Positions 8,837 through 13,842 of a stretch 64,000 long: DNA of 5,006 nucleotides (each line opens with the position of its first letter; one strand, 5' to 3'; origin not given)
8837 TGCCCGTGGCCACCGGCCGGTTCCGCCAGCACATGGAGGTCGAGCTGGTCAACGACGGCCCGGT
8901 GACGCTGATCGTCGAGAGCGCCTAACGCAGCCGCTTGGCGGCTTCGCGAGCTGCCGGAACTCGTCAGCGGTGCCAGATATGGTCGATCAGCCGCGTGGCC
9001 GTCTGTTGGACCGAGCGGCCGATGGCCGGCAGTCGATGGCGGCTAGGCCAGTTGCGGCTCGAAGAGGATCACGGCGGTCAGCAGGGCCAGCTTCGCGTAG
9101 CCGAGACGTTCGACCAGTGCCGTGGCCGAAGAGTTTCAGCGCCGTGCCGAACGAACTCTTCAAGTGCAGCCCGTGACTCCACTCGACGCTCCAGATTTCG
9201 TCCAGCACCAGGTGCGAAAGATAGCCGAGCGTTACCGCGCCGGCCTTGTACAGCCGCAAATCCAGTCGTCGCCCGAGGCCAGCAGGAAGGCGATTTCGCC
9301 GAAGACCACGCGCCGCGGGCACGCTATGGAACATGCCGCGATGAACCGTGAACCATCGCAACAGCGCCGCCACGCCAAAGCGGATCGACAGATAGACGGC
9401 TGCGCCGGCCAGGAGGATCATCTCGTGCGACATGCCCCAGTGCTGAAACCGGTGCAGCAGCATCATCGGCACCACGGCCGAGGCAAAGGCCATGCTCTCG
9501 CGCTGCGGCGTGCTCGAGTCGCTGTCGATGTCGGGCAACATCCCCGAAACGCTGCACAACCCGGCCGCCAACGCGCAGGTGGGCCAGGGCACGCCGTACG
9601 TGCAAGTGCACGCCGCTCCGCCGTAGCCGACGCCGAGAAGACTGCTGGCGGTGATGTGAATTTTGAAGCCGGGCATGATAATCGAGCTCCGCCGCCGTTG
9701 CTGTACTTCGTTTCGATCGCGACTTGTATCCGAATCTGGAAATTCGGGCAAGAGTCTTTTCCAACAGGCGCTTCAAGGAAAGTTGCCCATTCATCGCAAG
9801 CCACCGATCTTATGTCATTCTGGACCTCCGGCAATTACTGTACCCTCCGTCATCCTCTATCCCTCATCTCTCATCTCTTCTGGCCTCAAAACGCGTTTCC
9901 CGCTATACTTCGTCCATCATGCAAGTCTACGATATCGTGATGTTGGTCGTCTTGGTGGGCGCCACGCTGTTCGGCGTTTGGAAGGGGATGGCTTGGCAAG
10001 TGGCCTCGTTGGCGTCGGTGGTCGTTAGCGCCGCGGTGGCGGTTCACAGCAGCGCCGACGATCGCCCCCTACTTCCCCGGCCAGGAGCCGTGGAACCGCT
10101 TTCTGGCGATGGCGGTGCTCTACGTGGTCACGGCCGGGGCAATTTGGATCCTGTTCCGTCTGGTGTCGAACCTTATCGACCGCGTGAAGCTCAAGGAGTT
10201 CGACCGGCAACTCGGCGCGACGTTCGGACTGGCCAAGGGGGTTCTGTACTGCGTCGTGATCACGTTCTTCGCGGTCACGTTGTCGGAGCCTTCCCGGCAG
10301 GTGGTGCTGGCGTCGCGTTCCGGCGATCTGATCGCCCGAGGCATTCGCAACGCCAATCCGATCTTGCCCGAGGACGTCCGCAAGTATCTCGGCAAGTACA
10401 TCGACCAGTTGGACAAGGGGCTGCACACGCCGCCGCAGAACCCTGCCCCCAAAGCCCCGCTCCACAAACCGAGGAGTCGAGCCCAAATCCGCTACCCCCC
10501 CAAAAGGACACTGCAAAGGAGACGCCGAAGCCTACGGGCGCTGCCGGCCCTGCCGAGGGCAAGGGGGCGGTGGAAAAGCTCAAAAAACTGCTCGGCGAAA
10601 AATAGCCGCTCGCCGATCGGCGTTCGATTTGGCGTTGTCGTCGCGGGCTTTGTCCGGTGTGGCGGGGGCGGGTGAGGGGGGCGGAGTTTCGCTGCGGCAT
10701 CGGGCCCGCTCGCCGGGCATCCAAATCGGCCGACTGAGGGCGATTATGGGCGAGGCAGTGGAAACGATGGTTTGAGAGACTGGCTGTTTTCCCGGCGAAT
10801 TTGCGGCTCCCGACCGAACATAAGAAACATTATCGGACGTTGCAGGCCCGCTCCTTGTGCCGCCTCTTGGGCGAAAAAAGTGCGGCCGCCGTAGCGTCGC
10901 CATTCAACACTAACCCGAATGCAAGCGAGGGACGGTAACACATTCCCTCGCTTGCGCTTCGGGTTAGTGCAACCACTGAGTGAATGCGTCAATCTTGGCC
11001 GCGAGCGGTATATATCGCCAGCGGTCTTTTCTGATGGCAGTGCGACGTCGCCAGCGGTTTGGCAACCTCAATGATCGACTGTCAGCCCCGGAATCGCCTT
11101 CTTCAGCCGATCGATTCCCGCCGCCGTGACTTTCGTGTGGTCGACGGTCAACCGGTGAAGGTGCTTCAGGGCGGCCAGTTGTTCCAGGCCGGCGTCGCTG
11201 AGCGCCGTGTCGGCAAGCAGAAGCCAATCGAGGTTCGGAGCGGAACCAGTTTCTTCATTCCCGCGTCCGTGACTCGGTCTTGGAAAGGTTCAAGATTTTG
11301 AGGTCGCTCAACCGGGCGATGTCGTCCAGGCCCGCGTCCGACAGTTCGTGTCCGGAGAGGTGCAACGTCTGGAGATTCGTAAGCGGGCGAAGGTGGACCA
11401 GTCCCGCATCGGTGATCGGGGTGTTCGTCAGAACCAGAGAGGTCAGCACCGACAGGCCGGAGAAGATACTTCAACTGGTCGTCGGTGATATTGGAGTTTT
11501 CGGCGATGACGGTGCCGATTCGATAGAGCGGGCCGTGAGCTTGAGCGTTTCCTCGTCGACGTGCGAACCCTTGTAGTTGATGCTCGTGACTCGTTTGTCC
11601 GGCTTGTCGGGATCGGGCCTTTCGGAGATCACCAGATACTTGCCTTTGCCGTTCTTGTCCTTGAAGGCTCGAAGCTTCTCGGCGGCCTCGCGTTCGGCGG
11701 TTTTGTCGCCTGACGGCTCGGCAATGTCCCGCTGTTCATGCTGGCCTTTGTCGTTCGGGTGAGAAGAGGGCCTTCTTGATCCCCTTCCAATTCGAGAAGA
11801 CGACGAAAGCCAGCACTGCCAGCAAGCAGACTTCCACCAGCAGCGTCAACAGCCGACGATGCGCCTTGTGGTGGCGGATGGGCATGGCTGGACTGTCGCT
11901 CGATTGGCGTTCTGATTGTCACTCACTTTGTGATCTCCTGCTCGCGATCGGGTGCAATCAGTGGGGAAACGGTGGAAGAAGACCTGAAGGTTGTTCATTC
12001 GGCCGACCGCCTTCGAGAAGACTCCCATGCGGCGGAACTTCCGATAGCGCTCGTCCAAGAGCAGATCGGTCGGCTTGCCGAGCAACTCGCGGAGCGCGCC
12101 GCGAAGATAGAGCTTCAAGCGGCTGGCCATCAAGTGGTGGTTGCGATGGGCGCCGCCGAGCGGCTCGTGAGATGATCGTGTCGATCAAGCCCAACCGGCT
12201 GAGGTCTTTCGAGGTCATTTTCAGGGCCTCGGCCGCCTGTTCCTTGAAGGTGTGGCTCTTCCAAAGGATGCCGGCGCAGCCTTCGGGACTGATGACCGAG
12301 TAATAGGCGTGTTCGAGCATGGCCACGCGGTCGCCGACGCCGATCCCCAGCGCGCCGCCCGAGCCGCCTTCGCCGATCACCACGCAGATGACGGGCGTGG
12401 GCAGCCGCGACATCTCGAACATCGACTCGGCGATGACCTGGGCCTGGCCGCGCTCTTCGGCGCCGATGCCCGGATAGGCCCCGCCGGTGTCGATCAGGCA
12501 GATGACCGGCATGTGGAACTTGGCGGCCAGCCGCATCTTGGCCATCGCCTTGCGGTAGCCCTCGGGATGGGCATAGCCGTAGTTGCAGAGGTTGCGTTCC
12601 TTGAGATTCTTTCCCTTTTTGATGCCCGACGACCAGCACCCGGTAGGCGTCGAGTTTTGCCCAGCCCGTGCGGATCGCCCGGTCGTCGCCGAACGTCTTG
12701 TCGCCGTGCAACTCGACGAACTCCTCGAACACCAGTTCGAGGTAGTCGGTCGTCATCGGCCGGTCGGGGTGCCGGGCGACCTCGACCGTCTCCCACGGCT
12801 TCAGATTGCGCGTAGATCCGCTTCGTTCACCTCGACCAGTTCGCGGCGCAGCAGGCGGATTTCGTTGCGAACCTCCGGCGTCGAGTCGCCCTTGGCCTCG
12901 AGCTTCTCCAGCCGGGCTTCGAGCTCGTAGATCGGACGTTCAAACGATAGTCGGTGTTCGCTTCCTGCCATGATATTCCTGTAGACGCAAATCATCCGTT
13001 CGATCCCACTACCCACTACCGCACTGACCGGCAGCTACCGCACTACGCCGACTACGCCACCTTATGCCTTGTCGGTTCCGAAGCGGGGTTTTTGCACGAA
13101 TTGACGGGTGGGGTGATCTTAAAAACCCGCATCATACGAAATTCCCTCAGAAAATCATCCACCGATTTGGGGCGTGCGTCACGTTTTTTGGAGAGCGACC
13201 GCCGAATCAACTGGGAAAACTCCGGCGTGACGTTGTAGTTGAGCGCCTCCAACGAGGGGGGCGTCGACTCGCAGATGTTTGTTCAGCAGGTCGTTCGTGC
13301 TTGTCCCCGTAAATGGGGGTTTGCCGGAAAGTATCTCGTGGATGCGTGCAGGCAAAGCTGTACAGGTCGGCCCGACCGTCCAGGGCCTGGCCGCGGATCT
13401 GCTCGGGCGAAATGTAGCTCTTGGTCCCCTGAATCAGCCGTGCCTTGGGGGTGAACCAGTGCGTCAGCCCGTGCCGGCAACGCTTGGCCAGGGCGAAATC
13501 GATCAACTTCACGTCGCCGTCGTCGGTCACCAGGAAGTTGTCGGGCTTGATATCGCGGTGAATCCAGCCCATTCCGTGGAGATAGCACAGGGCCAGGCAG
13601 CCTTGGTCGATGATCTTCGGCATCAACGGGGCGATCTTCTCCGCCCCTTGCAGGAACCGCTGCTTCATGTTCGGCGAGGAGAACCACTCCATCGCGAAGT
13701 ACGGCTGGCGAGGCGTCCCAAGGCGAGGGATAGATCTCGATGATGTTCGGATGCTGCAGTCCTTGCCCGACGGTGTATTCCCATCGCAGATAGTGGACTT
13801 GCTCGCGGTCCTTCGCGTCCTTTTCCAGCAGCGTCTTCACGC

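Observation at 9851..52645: STRR-like heptanucleotide tandem arrays placed at gene boundaries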

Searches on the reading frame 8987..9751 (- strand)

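Call 51: search_protein_families(library=pfam, proteins=[window:8987-9751:-], max_evalue=0.01)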
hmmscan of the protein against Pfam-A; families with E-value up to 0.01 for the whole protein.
window:8987-9751:- (254 aa): 1 family
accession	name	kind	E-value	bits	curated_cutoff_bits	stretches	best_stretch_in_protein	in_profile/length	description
PF04307.19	YdjM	-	1.1e-07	31.9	29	1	39-188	9-110/176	YdjM inner membrane protein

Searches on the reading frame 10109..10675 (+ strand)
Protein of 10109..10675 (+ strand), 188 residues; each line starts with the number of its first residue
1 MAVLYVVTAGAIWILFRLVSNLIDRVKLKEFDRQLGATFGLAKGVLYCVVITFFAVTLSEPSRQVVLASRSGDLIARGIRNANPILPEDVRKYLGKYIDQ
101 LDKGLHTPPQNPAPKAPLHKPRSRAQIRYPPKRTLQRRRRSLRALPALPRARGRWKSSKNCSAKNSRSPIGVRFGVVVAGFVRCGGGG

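Call 51: search_protein_families(library=pfam, proteins=[window:10109-10675:+], max_evalue=0.01)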
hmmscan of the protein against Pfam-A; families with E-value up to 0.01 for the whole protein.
window:10109-10675:+ (188 aa): 1 family
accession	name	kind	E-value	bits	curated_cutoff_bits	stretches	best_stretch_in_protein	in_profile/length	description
PF02674.22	Colicin_V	-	3.7e-09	37.2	29.3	1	2-71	65-135/144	Colicin V production protein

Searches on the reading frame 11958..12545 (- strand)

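Call 51: search_protein_families(library=pfam, proteins=[window:11958-12545:-], max_evalue=0.01)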
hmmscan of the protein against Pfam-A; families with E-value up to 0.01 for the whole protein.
window:11958-12545:- (195 aa): 2 families
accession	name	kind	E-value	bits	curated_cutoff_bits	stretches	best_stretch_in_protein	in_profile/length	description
PF03255.19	ACCA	-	1.4e-63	215.3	23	1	3-127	139-263/310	Acetyl co-enzyme A carboxylase carboxyltransferase-like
PF01039.27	Carboxyl_trans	-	1.4e-09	37.5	22.3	1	5-105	323-427/493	Carboxyl transferase domain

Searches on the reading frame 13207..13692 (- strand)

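Call 51: search_protein_families(library=pfam, proteins=[window:13207-13692:-], max_evalue=0.01)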
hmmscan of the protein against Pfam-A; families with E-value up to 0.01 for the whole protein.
window:13207-13692:- (161 aa): 4 families
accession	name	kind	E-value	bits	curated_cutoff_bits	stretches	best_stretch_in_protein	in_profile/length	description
PF00069.31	Pkinase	-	3.6e-21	76.2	31.7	1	26-137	102-207/263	Protein kinase domain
PF07714.23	PK_Tyr_Ser-Thr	-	2.2e-11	44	23.1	1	24-116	104-193/258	Protein tyrosine and serine/threonine kinase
PF01636.29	APH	-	0.00033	20.9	23.2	1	42-69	169-197/239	Phosphotransferase enzyme family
PF17667.7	Pkinase_fungal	-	0.00068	18.9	24.1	1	38-113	302-379/387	Fungal protein kinase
